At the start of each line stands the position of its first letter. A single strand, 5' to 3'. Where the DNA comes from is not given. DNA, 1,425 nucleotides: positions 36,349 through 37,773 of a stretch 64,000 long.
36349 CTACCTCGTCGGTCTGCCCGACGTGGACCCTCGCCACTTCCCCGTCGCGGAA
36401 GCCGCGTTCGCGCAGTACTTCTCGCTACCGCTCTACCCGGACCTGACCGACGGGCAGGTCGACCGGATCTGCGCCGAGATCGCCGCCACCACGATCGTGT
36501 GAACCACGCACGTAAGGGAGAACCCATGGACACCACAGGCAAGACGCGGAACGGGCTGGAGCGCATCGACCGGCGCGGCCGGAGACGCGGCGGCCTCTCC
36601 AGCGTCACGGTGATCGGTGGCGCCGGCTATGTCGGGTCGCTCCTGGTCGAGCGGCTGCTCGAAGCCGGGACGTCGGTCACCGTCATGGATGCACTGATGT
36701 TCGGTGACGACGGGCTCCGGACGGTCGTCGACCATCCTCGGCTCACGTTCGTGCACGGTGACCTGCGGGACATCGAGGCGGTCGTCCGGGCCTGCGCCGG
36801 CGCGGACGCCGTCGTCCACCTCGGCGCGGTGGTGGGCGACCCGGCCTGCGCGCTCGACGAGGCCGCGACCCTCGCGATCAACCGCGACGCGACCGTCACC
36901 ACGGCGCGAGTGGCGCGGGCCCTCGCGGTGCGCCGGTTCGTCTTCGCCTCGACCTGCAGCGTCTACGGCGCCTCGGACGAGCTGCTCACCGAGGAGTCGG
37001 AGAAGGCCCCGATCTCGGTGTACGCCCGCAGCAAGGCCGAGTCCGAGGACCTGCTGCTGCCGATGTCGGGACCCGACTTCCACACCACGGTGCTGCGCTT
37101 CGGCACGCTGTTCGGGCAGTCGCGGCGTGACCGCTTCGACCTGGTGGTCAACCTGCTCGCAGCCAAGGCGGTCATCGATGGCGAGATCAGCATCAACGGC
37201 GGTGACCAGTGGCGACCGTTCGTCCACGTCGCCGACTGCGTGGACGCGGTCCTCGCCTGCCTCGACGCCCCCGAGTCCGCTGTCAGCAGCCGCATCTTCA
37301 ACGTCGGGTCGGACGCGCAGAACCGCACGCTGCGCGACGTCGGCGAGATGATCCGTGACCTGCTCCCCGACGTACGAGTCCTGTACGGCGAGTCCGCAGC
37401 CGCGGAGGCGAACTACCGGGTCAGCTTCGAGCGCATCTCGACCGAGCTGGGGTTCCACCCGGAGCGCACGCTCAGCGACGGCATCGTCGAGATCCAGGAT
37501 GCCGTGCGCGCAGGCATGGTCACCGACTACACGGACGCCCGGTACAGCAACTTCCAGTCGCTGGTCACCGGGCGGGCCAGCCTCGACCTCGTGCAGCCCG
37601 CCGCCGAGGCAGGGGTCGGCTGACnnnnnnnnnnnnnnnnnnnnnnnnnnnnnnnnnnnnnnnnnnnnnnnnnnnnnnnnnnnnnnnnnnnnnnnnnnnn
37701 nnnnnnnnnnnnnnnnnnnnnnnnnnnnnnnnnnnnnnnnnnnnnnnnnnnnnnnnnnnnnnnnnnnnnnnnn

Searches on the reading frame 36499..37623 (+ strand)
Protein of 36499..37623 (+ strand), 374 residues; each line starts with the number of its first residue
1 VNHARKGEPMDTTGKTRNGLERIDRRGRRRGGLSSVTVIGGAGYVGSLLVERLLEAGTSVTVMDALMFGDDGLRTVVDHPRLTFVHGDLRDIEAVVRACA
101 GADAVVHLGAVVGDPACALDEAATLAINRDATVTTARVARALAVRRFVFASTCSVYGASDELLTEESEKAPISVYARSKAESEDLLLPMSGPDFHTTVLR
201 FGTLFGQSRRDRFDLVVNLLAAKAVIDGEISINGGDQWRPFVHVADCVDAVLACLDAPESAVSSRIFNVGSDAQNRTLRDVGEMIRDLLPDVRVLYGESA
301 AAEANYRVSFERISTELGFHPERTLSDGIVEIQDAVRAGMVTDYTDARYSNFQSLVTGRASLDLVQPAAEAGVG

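Call 10: search_protein_families(library=pfam, proteins=[window:36499-37623:+], max_evalue=0.01)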
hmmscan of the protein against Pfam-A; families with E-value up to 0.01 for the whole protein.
window:36499-37623:+ (374 aa): 8 families
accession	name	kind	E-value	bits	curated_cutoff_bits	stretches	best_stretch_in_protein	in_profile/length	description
PF01370.27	Epimerase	-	6e-45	154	20.9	1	36-270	1-240/240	NAD dependent epimerase/dehydratase family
PF16363.11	GDP_Man_Dehyd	-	3e-22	79.9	27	1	38-329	2-329/332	GDP-mannose 4,6 dehydratase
PF01073.25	3Beta_HSD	-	3.1e-19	69.5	22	1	38-223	2-200/280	3-beta hydroxysteroid dehydrogenase/isomerase family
PF13460.12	NAD_binding_10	-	1.2e-15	58.3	27.2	1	40-207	1-149/184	NAD(P)H-binding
PF04321.23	RmlD_sub_bind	-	2.4e-14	53.5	27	1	36-224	3-171/287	RmlD substrate binding domain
PF07993.18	NAD_binding_4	-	5.8e-07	29.4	20.1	1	40-211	3-214/258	Male sterility protein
PF02719.21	Polysacc_synt_2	-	1.7e-05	24.6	20.2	1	36-254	1-216/293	Polysaccharide biosynthesis protein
PF05368.20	NmrA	-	2e-05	24.8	27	1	35-154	4-109/298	NmrA-like family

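Call 48: search_protein_families(library=ncbifam, proteins=[window:36499-37623:+], max_evalue=0.001)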
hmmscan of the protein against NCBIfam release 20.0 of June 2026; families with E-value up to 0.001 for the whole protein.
window:36499-37623:+ (374 aa): 28 families (the best 25 are shown)
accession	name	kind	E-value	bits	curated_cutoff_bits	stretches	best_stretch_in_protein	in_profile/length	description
TIGR01179.1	galE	equivalog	5.2e-31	107.7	262.3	1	36-325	2-313/332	UDP-glucose 4-epimerase GalE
TIGR01181.1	dTDP_gluc_dehyt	equivalog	2.8e-24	85.8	365.1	1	37-331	3-306/321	dTDP-glucose 4,6-dehydratase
TIGR04180.1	EDH_00030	hypoth_equivalog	8.5e-21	74.3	475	1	37-289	2-256/297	NAD-dependent 4,6-dehydratase LegB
TIGR02197.1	heptose_epim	equivalog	1.9e-20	73.2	274.6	1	37-287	2-258/316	ADP-glyceromanno-heptose 6-epimerase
NF008872.0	PRK11908.1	equivalog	8.9e-19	67.7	294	1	36-293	4-275/349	bifunctional UDP-4-keto-pentose/UDP-xylose synthase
NF011728.1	PRK15181.1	equivalog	6.7e-17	61.5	760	1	38-293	20-286/348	Vi polysaccharide biosynthesis UDP-N-acetylglucosaminuronic acid C-4 epimerase TviC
NF043036.1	ErythonDh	equivalog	1.8e-15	57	325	1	36-187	3-161/321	D-erythronate dehydrogenase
TIGR01214.1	rmlD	equivalog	1e-14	54.3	224.05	1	36-223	2-170/285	dTDP-4-dehydrorhamnose reductase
NF007956.0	PRK10675.1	subfamily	5.4e-14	52.1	394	1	36-202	3-178/338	UDP-glucose 4-epimerase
TIGR03466.1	HpnA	hypoth_equivalog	1.4e-13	50.4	367.65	1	36-190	3-156/327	hopanoid-associated sugar epimerase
NF042422.1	oxyalk_red_OleD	equivalog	4.9e-13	49.1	580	1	36-280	3-241/329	2-alkyl-3-oxoalkanoate reductase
NF042423.1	oxyalk_red_Shew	equivalog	1.6e-11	43.8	580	1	34-207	9-177/331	2-alkyl-3-oxoalkanoate reductase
NF007582.0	PRK10217.1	equivalog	1.2e-10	41.1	698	1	36-292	4-273/355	dTDP-glucose 4,6-dehydratase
NF005998.1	PRK08125.1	equivalog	1.8e-10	39.9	777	2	34-166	316-446/649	bifunctional UDP-4-amino-4-deoxy-L-arabinose formyltransferase/UDP-glucuronic acid oxidase ArnA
NF050030.1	thlkprotThyD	equivalog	2.4e-10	40.1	400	1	36-260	3-225/305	thylakoid membrane protein ThyD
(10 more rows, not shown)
